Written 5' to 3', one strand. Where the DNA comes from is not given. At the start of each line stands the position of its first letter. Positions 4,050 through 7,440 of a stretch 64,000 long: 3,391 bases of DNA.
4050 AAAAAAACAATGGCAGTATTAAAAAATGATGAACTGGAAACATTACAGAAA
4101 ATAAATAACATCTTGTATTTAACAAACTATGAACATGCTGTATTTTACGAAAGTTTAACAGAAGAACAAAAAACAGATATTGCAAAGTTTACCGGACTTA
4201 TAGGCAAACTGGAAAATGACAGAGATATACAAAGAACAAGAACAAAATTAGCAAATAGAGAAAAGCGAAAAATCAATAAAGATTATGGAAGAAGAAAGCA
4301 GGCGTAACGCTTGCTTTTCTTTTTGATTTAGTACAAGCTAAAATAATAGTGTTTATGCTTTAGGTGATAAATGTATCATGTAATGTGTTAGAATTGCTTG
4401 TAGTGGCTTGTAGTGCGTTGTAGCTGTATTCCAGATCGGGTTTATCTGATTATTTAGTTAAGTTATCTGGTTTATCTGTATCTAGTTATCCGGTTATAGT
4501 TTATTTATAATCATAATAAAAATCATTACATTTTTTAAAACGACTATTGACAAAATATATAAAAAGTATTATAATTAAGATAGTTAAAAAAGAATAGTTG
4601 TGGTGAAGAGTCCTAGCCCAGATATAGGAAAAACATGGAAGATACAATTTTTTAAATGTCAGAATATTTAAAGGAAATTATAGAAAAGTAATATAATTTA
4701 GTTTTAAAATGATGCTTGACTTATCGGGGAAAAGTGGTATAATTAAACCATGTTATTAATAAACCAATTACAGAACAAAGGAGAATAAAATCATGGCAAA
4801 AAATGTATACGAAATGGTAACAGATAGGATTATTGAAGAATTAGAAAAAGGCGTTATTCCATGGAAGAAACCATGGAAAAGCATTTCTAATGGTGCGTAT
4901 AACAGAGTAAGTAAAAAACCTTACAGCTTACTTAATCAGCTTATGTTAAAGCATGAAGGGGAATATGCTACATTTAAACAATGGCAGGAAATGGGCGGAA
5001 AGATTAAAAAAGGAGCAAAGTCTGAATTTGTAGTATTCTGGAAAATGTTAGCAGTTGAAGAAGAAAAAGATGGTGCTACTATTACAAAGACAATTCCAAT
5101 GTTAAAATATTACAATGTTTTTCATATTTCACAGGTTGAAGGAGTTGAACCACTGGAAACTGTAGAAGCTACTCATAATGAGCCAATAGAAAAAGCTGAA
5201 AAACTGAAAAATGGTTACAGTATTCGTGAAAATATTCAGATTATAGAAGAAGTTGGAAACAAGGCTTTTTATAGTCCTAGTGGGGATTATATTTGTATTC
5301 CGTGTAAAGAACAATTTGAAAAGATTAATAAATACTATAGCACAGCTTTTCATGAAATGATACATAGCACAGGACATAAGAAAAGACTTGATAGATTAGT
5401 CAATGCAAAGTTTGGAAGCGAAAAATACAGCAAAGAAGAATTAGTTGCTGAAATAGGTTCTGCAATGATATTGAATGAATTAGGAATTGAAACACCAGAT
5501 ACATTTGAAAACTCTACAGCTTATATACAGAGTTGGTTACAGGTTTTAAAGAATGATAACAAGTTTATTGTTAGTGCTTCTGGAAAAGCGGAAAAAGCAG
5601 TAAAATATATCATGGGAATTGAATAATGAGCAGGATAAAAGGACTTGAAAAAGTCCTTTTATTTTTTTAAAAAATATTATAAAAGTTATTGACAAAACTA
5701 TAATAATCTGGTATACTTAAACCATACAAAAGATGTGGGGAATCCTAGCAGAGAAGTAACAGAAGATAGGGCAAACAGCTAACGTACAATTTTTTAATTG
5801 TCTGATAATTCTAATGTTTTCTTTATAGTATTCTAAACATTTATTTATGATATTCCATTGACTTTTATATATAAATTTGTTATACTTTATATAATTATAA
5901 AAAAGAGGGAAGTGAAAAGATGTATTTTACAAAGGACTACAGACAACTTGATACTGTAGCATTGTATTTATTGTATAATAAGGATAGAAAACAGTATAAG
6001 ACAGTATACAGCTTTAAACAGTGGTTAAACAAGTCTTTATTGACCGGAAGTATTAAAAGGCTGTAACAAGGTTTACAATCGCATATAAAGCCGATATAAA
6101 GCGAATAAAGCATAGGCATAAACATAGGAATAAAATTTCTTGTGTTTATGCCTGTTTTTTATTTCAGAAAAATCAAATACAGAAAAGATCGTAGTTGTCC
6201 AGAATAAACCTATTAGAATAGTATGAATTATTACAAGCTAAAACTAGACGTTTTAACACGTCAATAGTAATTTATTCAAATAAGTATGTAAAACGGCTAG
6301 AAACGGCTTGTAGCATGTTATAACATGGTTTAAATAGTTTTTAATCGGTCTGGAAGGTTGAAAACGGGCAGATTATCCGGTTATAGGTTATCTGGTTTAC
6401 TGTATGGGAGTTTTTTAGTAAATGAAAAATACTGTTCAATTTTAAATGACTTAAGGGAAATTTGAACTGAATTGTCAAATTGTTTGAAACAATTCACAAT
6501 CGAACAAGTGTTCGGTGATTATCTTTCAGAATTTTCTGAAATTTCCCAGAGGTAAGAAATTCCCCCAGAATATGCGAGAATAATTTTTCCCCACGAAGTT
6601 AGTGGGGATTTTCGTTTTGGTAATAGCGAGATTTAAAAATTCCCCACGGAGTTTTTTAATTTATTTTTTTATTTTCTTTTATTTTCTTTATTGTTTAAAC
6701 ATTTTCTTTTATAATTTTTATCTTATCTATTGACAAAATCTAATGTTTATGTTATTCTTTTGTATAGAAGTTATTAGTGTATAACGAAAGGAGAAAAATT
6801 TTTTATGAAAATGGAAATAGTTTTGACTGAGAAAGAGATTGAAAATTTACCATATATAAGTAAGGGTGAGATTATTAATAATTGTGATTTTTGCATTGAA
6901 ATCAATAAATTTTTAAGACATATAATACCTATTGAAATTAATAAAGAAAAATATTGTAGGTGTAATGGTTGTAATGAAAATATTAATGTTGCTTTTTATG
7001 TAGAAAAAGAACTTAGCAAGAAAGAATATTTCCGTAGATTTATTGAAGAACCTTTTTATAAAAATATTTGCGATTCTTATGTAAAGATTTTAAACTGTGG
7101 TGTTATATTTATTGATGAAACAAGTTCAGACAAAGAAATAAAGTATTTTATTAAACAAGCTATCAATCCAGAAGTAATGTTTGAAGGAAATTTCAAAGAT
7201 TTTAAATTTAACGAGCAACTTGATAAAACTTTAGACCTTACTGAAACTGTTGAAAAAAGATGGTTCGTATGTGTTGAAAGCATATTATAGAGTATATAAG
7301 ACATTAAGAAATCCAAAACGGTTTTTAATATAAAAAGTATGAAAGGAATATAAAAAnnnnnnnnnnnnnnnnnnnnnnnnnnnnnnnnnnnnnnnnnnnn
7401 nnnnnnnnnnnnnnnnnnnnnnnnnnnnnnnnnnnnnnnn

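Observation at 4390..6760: Two iteron-rich non-coding regions flanking ardC; the second continues into a palindrome cluster and A/T tract. Candidate origin or partition/regulatory site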

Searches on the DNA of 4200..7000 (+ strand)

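Call 6: search_rna_families(source=window, start=4200, end=7000, threshold=evalue, max_evalue=10, show_alignments=3)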
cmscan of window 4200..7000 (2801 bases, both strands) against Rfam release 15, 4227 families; matches with E-value up to 10: 8.
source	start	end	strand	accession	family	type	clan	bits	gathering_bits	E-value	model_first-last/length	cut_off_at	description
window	6232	6347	+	RF04342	Plastid-psbA-1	Cis-reg;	CL00153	29.9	54.3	0.38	1-114/114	no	Plastid-psbA-1 3UTR RNA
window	6712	6751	-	RF02584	KRAS_3UTR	Cis-reg;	-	24.8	49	7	1-49/49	no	KRAS 3' UTR cis-regulatory element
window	6114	6172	+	RF01096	PK-HAV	Cis-reg;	-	24.6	50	5.1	1-56/56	no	HepA virus 3'-terminal pseudoknot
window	6236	6308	-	RF03641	mir-991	Gene; miRNA;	-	20.5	100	0.93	1-88/88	no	mir-991 microRNA precursor family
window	5273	5358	+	RF00526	snoMe28S-U3344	Gene; snRNA; snoRNA; CD-box;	-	19.6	50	5.9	1-83/83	no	Small nucleolar RNA Me28S-U3344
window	6104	6163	-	RF03616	MIR1888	Gene; miRNA;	-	19.1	72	3.3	22-81/101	no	MIR1888 microRNA precursor family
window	5621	5661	-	RF00032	Histone3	Cis-reg;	-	16.6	34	0.64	1-46/46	no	Histone 3' UTR stem-loop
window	5660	5695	-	RF03027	RT-6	Gene; sRNA;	-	16.2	46.7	3.3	35-70/75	no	RT-6 RNA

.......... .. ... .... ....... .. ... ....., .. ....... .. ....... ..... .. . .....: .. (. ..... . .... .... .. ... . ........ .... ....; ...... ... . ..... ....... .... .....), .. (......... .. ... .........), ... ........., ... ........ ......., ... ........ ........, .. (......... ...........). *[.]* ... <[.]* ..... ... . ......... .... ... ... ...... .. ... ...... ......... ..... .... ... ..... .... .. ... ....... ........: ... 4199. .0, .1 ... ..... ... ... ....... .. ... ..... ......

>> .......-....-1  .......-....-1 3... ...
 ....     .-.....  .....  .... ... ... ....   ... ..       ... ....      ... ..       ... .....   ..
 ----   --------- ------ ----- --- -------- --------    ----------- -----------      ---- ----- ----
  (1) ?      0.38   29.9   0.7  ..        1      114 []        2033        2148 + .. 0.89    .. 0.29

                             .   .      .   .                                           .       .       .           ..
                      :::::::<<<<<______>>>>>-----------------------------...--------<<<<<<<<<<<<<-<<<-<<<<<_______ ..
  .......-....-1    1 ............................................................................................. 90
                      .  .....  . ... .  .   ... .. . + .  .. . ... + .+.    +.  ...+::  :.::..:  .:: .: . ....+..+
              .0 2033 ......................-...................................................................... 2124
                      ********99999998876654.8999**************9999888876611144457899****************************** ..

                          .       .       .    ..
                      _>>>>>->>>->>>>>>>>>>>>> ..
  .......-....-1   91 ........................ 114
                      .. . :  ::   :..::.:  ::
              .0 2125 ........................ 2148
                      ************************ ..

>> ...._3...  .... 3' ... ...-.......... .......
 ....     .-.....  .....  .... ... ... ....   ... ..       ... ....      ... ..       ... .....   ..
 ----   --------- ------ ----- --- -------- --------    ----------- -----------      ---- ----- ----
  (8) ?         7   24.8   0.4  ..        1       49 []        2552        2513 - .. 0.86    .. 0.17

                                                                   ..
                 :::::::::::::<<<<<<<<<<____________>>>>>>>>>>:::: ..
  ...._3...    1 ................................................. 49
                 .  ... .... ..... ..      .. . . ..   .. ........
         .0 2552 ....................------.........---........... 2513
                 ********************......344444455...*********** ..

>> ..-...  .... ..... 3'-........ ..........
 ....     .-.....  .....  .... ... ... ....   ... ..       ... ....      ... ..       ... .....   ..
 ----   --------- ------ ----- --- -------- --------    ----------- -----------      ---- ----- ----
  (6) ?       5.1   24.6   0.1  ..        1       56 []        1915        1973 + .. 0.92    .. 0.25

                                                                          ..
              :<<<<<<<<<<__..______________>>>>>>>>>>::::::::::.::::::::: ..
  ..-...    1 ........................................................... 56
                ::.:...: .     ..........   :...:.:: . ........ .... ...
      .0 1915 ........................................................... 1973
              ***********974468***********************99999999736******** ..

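Call 7: search_dna_similar(query=window:4200-7000:+, collection=phages, mode=distant)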
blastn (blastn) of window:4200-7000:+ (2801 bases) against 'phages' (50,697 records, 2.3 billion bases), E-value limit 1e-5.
No match.

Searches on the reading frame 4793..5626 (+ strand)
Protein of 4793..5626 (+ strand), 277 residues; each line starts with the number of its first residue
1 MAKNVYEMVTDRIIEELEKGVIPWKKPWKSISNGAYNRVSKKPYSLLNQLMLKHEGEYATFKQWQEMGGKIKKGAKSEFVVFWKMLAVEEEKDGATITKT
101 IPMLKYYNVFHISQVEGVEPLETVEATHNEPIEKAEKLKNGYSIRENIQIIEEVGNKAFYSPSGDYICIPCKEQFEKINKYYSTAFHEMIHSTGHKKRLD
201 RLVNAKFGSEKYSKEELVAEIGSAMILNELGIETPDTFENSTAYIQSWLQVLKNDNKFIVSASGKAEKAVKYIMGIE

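Call 14: search_protein_families(library=pfam, proteins=[window:4793-5626:+], max_evalue=0.01)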
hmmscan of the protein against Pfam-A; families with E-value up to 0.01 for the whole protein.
window:4793-5626:+ (277 aa): 2 families
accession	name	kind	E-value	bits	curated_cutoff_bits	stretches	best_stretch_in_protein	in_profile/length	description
PF18818.7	MPTase-PolyVal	-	4.6e-40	137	27.5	1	150-263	13-124/126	Zincin-like metallopeptidase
PF08401.16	ArdcN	-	1.5e-28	99.9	22.6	1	3-110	1-123/123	N-terminal domain of anti-restriction factor ArdC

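Call 15: search_protein_families(library=phrogs, proteins=[window:4793-5626:+], max_evalue=0.001)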
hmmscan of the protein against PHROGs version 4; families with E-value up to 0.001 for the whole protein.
window:4793-5626:+ (277 aa): 2 families
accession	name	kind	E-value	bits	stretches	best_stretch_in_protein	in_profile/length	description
phrog_7245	-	moron, auxiliary metabolic gene and host takeover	1.7e-75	255.2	1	2-275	7-303/324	anti-restriction protein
phrog_23459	-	unknown function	5.9e-06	25.8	1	6-273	11-263/649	-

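Call 21: find_related_loci(query=window:4793-5626:+, collection=viral_contigs, flank=4000)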
Query window:4793-5626:+ (277 aa) in viral_contigs; peptide patterns used: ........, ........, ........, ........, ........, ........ (x = any residue, [..] = any of these).
19 stretches matched a pattern; 11 encode a relative of the query (tblastn E <= 1e-3); 11 distinct loci.
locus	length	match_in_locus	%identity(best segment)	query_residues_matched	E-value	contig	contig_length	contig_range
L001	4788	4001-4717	95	1-239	3e-156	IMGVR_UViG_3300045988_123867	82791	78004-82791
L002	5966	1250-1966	95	1-239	2e-155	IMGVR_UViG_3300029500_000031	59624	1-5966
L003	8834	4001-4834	67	1-274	6e-125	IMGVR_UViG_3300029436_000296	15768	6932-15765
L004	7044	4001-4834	67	1-274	6e-125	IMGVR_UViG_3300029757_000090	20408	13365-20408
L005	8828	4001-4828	65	4-276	4e-118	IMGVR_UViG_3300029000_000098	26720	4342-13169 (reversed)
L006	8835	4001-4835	92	1-277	2e-152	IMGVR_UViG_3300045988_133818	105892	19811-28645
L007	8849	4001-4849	48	1-275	4e-79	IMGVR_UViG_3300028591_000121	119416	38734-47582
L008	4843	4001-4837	44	4-276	5e-65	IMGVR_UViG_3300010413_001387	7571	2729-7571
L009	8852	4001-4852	38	4-274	8e-56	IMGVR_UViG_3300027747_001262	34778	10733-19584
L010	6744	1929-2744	37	7-274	9e-52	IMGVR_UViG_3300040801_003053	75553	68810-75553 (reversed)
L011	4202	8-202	82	218-277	6e-27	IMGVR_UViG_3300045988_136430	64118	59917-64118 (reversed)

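Call 96: search_protein_families(library=pfam, proteins=[L006:3405-3872:+], max_evalue=0.01)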
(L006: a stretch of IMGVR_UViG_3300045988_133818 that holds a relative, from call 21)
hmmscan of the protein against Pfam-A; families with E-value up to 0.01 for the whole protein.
L006:3405-3872:+ (155 aa): 1 family
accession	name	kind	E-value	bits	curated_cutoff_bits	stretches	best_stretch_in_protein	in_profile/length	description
PF04002.20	RadC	-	3.4e-39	134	22.1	1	32-153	1-120/121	RadC-like JAB domain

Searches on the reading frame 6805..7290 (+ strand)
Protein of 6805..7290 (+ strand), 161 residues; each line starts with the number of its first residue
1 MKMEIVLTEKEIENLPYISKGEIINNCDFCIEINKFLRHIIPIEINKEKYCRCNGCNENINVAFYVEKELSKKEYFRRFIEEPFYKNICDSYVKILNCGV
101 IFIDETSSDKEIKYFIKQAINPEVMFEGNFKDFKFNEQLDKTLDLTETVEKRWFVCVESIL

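Call 14: search_protein_families(library=pfam, proteins=[window:6805-7290:+], max_evalue=0.01)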
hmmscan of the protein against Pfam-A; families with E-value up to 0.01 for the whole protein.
window:6805-7290:+ (161 aa): 0 families

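Call 15: search_protein_families(library=phrogs, proteins=[window:6805-7290:+], max_evalue=0.001)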
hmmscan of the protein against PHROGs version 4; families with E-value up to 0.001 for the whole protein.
window:6805-7290:+ (161 aa): 0 families

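Call 104: find_homologous_proteins(query=window:6805-7290:+, max_evalue=0.001)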
Query window:6805-7290:+ (161 aa): 48 proteins with E <= 0.001 among 98 candidates.
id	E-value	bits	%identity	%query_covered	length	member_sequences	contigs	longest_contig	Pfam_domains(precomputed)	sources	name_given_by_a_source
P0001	1.8e-95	336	96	100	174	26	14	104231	-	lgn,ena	-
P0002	1.5e-92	326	99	94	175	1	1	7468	-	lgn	-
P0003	1.4e-90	320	98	94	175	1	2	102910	-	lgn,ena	-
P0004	5.0e-88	311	95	94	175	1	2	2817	-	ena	-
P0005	1.4e-87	310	95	94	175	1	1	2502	-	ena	-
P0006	1.4e-86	307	92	94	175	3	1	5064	-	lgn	-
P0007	1.2e-84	300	95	93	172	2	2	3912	-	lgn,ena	-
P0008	8.8e-84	298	89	94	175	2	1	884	-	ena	-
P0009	7.9e-83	294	90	94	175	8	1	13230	-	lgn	-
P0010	4.8e-81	289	91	94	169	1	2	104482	-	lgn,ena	-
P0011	9.5e-81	288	93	93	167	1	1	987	-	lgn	-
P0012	2.5e-80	286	88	93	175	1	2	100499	-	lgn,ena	-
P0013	1.7e-78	280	82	100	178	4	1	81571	-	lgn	-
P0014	7.5e-78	278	82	99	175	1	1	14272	-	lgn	-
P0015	9.8e-69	249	74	100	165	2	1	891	-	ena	-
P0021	4.8e-64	233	69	99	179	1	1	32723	-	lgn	-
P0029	2.3e-61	225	73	94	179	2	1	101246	-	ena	-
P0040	7.7e-56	207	68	93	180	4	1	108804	-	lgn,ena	-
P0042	5.1e-54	201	67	94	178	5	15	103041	-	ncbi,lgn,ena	-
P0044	6.1e-51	191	63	93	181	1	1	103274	-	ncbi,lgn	-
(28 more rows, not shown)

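Call 105: find_encoding_contigs(protein=P0044, flank=3000, max_places=1)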
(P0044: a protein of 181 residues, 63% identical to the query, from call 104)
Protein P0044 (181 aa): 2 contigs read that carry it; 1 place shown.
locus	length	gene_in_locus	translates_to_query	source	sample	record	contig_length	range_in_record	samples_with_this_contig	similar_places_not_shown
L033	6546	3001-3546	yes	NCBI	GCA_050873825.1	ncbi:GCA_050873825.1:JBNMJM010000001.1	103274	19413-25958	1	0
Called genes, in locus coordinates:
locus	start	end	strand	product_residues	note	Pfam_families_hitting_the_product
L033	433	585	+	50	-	-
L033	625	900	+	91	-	PF04002:RadC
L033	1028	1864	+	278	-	PF08401:ArdcN, PF18818:MPTase-PolyVal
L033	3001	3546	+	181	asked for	-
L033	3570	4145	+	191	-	PF04542:Sigma70_r2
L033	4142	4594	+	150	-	-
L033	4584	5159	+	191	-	-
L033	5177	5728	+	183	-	-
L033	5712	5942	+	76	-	-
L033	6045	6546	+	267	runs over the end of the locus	PF02899:Phage_int_SAM_1, PF00589:Phage_integrase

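Call 106: find_encoding_contigs(protein=P0042, flank=3000, max_places=1)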
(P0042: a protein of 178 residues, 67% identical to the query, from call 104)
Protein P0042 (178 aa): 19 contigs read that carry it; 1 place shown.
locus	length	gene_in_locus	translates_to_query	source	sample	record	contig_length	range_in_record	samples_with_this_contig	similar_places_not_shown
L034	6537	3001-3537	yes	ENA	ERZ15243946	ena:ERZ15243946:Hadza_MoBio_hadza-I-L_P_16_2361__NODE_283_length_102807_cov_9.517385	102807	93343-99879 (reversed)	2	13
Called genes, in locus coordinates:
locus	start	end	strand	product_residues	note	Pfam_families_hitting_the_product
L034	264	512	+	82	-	-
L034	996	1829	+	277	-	PF08401:ArdcN, PF18818:MPTase-PolyVal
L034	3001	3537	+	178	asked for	-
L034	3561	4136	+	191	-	PF04542:Sigma70_r2 (weak), PF04545:Sigma70_r4 (weak)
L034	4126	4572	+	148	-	-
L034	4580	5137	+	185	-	-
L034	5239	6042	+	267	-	PF02899:Phage_int_SAM_1, PF00589:Phage_integrase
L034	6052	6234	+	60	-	-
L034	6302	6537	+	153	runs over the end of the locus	PF07486:Hydrolase_2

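Call 107: find_encoding_contigs(protein=P0040, flank=3000, max_places=1)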
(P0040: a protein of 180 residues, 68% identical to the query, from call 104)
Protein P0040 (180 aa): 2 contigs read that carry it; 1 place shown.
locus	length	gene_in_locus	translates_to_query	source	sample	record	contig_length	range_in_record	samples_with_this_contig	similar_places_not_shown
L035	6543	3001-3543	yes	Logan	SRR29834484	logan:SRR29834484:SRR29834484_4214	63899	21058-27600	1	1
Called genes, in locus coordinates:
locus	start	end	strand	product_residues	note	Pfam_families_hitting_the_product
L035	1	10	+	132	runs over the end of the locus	-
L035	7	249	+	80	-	-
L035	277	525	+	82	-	-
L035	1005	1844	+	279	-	PF08401:ArdcN, PF18818:MPTase-PolyVal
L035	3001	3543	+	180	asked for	-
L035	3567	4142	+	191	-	PF04542:Sigma70_r2 (weak)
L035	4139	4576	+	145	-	-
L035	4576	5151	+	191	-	-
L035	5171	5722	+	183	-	-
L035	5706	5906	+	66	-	-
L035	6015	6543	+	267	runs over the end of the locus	PF02899:Phage_int_SAM_1, PF00589:Phage_integrase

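Call 108: find_encoding_contigs(protein=P0029, flank=3000, max_places=1)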
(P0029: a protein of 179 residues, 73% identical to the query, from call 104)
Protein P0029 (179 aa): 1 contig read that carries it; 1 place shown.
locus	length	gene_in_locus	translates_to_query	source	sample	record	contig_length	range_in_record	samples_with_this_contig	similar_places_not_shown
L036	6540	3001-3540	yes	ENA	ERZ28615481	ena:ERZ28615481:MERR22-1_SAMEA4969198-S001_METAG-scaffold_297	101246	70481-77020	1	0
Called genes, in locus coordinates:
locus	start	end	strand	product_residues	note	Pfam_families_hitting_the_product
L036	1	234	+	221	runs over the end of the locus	-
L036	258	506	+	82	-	-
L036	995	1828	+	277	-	PF08401:ArdcN, PF18818:MPTase-PolyVal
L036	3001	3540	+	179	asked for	-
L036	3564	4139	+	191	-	PF04542:Sigma70_r2 (weak), PF04545:Sigma70_r4 (weak)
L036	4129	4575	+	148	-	-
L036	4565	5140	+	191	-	-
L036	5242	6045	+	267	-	PF02899:Phage_int_SAM_1, PF00589:Phage_integrase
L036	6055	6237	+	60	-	-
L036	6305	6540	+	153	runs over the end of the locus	PF07486:Hydrolase_2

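Call 109: find_encoding_contigs(protein=P0021, flank=3000, max_places=1)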
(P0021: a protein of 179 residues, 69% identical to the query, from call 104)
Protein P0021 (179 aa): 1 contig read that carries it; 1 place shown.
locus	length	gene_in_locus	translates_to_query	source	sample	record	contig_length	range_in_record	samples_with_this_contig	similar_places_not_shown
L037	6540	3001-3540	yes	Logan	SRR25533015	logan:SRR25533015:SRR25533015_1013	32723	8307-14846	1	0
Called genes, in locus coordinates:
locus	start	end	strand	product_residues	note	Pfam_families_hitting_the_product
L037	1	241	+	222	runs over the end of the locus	-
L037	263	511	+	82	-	-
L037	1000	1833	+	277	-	PF08401:ArdcN, PF18818:MPTase-PolyVal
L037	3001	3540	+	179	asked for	-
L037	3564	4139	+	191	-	PF04542:Sigma70_r2 (weak), PF04545:Sigma70_r4 (weak)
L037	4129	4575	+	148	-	-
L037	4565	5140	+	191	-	-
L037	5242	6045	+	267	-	PF02899:Phage_int_SAM_1, PF00589:Phage_integrase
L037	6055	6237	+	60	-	-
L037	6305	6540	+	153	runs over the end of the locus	PF07486:Hydrolase_2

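Call 110: find_encoding_contigs(protein=P0013, flank=3000, max_places=1)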
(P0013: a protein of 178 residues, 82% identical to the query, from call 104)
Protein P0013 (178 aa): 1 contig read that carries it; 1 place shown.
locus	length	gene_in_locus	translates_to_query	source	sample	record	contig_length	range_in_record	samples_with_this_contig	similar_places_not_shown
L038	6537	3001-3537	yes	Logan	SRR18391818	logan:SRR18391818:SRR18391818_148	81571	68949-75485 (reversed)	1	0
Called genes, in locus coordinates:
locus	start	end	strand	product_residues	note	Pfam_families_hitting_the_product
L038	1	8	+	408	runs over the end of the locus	PF03235:GmrSD_N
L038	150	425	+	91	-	-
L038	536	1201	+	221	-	-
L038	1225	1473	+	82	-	-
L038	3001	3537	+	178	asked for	-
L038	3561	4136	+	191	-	PF04542:Sigma70_r2 (weak), PF04545:Sigma70_r4 (weak)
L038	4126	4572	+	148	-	-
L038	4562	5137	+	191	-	-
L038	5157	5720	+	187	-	-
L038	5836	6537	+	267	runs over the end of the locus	PF02899:Phage_int_SAM_1, PF00589:Phage_integrase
